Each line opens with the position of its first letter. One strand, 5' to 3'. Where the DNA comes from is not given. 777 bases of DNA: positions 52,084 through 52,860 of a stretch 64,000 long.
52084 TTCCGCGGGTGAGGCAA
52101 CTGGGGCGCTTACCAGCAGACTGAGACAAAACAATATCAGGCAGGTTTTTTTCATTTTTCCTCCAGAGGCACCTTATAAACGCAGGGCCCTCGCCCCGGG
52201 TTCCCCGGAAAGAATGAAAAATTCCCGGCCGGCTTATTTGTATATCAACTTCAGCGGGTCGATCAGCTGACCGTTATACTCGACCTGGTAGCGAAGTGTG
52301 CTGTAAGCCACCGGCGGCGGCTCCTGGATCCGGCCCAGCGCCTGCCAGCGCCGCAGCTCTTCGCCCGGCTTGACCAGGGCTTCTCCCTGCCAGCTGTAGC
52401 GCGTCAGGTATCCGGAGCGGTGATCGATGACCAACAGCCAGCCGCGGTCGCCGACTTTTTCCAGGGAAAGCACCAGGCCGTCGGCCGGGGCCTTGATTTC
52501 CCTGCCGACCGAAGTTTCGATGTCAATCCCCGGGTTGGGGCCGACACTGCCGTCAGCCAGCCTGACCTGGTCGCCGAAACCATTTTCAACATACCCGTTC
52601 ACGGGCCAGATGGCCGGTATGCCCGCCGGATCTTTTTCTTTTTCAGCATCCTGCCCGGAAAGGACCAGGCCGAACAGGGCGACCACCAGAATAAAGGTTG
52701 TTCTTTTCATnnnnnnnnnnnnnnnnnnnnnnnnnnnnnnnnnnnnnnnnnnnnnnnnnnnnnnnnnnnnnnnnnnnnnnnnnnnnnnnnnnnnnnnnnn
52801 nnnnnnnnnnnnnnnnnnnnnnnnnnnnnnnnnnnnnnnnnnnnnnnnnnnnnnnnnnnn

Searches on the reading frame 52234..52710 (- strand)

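Call 84: search_protein_families(library=pfam, proteins=[window:52234-52710:-], max_evalue=0.00001)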
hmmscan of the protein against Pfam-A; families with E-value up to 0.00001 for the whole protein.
window:52234-52710:- (158 aa): 1 family
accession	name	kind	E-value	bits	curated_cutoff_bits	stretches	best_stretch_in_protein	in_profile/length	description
PF01551.29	Peptidase_M23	-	7.5e-15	55.4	28.7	1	59-152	3-96/96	Peptidase family M23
